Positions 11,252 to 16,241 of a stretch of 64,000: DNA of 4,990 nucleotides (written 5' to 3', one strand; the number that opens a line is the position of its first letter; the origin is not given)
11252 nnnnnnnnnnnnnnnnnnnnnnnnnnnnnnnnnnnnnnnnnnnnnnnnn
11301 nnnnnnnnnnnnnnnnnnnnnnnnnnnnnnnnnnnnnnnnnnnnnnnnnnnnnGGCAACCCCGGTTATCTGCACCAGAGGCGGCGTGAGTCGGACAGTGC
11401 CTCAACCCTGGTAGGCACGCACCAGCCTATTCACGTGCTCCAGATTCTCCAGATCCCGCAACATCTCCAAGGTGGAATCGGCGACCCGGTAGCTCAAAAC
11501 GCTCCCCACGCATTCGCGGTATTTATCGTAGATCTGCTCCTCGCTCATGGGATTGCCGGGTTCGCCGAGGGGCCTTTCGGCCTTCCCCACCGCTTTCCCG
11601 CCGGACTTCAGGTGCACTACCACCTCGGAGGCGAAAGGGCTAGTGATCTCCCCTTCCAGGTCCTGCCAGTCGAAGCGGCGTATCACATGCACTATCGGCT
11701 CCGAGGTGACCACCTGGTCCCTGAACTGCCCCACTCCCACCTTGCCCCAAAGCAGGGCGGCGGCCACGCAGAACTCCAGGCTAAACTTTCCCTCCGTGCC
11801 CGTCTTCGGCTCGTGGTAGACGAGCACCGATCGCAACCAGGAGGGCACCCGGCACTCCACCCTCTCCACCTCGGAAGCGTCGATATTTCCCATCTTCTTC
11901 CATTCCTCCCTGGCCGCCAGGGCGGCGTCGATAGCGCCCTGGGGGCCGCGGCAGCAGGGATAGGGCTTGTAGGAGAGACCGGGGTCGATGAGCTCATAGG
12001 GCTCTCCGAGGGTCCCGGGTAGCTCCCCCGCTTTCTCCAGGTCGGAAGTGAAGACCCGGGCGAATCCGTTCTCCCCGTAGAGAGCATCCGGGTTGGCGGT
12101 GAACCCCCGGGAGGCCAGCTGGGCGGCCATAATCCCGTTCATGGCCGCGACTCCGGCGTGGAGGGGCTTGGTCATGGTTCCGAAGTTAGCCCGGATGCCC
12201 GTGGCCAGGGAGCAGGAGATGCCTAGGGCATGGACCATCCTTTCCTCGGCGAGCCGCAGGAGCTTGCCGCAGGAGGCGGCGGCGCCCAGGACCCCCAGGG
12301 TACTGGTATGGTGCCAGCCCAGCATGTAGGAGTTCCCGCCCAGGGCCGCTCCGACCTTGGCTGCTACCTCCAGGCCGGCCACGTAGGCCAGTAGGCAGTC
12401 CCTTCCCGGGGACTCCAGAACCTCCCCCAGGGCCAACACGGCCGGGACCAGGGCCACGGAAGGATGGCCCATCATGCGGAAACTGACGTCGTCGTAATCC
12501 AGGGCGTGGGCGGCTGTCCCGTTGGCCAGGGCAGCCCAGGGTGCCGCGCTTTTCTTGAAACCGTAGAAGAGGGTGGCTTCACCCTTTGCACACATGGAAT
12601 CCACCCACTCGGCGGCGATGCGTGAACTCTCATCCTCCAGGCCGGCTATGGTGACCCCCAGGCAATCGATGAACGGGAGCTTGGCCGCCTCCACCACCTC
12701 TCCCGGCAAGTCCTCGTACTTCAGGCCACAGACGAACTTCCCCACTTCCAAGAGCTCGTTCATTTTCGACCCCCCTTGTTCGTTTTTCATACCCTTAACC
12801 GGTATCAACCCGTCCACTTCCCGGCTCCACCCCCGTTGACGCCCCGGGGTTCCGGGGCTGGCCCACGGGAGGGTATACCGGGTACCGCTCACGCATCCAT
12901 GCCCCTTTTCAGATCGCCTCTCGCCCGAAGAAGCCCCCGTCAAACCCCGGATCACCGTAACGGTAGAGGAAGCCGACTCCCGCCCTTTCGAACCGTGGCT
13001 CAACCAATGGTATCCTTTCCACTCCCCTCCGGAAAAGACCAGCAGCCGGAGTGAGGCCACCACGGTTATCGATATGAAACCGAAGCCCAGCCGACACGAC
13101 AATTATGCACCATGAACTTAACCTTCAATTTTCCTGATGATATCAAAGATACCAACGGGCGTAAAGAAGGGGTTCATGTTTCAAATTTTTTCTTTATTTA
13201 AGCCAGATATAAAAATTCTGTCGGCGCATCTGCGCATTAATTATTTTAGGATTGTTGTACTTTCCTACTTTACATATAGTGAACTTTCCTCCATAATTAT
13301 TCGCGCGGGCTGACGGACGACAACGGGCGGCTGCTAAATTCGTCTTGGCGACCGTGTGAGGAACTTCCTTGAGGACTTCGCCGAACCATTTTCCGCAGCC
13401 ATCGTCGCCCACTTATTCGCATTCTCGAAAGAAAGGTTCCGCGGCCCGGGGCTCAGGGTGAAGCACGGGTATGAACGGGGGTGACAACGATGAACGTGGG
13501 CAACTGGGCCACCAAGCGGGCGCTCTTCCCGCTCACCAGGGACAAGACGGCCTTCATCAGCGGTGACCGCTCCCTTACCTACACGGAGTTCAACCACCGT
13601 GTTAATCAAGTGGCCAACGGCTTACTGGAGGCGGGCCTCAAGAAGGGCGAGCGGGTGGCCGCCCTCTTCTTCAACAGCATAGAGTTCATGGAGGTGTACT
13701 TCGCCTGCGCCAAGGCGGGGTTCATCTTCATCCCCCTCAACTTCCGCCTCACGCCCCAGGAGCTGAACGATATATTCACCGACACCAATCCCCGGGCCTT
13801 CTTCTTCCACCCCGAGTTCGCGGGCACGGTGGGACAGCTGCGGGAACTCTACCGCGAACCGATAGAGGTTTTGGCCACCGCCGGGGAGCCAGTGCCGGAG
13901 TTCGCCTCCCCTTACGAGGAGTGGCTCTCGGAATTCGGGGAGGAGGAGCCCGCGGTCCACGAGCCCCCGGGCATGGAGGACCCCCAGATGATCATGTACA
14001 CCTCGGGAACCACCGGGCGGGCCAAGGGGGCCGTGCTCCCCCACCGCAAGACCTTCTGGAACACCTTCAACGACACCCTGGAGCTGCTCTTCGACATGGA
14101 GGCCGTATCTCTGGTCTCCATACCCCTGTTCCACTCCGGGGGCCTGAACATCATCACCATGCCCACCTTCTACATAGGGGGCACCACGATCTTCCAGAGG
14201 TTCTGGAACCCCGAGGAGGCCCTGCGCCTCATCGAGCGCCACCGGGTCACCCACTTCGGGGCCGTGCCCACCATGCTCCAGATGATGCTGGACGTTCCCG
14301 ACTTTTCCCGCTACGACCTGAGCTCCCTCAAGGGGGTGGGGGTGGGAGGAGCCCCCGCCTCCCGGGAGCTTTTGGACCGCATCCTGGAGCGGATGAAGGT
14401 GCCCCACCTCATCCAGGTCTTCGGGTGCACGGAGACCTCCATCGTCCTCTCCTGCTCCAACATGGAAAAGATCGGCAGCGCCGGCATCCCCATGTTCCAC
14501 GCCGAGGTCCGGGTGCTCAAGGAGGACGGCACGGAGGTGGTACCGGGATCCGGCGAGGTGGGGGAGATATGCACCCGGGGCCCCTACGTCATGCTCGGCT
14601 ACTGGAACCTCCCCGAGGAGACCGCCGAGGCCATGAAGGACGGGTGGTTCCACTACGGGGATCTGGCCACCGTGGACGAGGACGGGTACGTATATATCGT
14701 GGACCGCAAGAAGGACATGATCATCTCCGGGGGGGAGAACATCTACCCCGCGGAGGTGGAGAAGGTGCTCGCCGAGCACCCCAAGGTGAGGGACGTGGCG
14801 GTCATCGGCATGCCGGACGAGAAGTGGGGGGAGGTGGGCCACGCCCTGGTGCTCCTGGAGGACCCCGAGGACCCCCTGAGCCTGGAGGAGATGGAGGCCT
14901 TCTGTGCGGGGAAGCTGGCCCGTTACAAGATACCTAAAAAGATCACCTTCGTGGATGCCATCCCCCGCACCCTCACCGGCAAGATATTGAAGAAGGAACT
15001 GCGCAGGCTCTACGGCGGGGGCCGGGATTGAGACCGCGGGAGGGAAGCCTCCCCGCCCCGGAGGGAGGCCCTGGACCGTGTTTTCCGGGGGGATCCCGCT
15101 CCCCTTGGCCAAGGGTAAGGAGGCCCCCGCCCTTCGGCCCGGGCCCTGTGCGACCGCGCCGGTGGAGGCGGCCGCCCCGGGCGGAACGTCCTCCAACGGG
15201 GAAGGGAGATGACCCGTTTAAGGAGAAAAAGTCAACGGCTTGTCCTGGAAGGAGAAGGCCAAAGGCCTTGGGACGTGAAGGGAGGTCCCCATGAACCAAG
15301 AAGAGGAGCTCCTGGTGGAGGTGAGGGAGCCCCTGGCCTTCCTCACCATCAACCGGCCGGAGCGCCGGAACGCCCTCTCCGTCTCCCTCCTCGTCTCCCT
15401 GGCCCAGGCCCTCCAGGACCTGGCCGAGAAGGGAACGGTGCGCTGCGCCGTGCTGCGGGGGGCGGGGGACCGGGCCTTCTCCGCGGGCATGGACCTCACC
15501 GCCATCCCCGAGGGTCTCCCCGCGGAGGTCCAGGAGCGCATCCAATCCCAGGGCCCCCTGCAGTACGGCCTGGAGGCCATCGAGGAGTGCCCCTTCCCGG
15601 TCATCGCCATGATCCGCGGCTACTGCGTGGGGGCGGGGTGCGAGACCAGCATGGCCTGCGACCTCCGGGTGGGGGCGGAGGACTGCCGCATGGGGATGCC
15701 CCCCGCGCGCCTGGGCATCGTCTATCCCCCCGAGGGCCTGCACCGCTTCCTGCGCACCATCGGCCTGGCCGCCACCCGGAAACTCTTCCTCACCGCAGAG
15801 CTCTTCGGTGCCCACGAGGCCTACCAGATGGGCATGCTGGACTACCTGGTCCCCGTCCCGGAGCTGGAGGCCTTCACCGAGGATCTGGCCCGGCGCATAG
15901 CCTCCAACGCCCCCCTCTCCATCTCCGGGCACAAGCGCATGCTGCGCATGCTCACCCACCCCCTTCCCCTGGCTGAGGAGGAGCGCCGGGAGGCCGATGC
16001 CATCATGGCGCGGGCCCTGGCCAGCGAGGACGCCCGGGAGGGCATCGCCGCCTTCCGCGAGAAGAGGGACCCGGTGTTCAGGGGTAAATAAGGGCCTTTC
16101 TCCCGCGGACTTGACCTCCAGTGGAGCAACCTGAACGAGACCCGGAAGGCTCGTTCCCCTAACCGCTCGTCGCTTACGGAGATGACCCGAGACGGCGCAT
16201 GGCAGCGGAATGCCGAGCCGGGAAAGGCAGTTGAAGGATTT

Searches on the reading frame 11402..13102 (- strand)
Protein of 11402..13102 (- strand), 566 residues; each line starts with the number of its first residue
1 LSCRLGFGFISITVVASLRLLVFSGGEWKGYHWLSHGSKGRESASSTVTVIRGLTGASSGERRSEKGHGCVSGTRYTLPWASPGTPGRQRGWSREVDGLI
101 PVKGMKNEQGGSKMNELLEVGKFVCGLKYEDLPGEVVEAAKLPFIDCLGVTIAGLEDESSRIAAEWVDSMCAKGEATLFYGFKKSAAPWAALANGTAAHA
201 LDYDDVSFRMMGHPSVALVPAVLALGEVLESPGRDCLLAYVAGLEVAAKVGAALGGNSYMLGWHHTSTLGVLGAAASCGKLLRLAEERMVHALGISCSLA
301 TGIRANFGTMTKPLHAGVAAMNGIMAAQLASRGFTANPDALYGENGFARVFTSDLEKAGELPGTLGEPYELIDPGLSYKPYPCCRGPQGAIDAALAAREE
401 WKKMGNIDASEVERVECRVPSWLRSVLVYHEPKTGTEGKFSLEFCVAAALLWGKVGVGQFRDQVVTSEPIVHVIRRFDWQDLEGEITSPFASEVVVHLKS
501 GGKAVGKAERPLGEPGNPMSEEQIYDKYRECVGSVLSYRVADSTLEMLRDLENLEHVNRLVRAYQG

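Call 56: search_protein_families(library=pfam, proteins=[window:11402-13102:-], max_evalue=0.00001)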
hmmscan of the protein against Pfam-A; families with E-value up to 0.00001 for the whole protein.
window:11402-13102:- (566 aa): 2 families
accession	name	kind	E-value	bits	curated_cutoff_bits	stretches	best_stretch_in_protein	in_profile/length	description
PF03972.19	MmgE_PrpD_N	-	1.3e-64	218.2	32.1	1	121-354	4-238/244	MmgE/PrpD N-terminal domain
PF19305.4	MmgE_PrpD_C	-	1.5e-27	97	32.1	1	381-552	1-172/173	MmgE/PrpD C-terminal domain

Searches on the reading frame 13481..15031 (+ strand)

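Call 8: search_protein_families(library=pfam, proteins=[window:13481-15031:+], max_evalue=0.1)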
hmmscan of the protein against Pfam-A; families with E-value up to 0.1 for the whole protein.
window:13481-15031:+ (516 aa): 2 families
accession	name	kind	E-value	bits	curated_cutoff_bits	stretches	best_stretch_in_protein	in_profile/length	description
PF00501.34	AMP-binding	-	2.9e-89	300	29.9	1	19-375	8-384/384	AMP-binding enzyme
PF13193.12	AMP-binding_C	-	7.8e-20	72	24.5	1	425-501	1-76/76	AMP-binding enzyme C-terminal domain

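Call 9: search_protein_families(library=ncbifam, proteins=[window:13481-15031:+], max_evalue=0.1)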
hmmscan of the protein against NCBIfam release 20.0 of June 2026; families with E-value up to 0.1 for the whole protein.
window:13481-15031:+ (516 aa): 107 families (the best 25 are shown)
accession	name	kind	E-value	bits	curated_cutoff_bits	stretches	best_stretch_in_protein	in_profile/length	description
NF004837.0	PRK06187.1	subfamily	3.6e-150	500.7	476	1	20-512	22-523/531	long-chain-fatty-acid--CoA ligase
NF005307.0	PRK06839.1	equivalog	1.2e-129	433.2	748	1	6-509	4-491/496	o-succinylbenzoate--CoA ligase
NF006182.0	PRK08316.1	subfamily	2e-128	429.1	663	1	19-511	24-517/523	fatty acyl-CoA synthetase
NF052269.1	Staph_lig_FadD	equivalog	2.3e-112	375.9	650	1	8-510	4-492/499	long-chain-fatty-acid--CoA ligase FadD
NF005857.1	PRK07786.1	exception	4.7e-111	371.8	733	1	8-512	10-513/513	fatty-acid--CoA ligase FadD5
NF002966.0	PRK03640.1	equivalog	2.5e-108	362.8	556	1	5-509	3-478/483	o-succinylbenzoate--CoA ligase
NF005676.0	PRK07470.1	equivalog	4.3e-108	362.2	774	1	4-509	20-527/544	acyl-CoA synthetase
NF006572.0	PRK09088.1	equivalog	8.9e-105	351.2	696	1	29-509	26-485/491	acyl-CoA synthetase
NF005801.1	PRK07656.1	equivalog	4.2e-104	349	657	1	21-508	16-500/500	FadD3 family acyl-CoA ligase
NF004797.0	PRK06145.1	equivalog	1.3e-103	347.1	850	1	19-513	15-497/499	acyl-CoA synthetase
NF009233.0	PRK12583.1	subfamily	1.9e-102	343.5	832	2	166-509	201-548/558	fatty acid CoA ligase family protein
NF009071.0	PRK12406.1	subfamily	1.7e-94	317.1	701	1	24-511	5-502/510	acyl-CoA synthetase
NF006181.0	PRK08314.1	subfamily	1.3e-93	314.2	705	1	21-507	39-550/563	long-chain-fatty-acid--CoA ligase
NF006020.0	PRK08162.1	subfamily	3e-93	313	677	1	21-509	34-536/545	acyl-CoA synthetase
NF005702.0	PRK07514.1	subfamily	1.2e-91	307.6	558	1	20-511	17-500/506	malonyl-CoA synthase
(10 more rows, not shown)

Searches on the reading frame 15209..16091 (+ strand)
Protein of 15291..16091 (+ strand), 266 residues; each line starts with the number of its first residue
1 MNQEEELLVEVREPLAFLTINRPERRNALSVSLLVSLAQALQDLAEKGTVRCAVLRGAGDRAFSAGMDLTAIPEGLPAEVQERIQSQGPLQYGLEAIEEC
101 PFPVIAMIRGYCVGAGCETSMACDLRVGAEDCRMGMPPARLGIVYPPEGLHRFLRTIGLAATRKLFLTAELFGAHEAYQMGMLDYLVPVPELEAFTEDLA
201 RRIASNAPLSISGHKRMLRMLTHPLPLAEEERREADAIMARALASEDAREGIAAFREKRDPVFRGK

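Call 8: search_protein_families(library=pfam, proteins=[window:15209-15976:+], max_evalue=0.1)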
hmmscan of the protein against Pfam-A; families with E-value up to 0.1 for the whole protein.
window:15209-15976:+ (255 aa): 0 families

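Call 9: search_protein_families(library=ncbifam, proteins=[window:15209-15976:+], max_evalue=0.1)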
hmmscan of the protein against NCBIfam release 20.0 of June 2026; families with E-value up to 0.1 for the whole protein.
window:15209-15976:+ (255 aa): 0 families

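Call 56: search_protein_families(library=pfam, proteins=[window:15291-16091:+], max_evalue=0.00001)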
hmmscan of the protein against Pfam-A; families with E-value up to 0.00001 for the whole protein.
window:15291-16091:+ (266 aa): 2 families
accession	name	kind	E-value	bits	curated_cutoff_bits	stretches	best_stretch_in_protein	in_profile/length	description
PF00378.25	ECH_1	-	9.1e-50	169.8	27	1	14-265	5-250/251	Enoyl-CoA hydratase/isomerase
PF16113.10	ECH_2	-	2.7e-30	106.5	27.2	1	16-256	2-239/335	Enoyl-CoA hydratase/isomerase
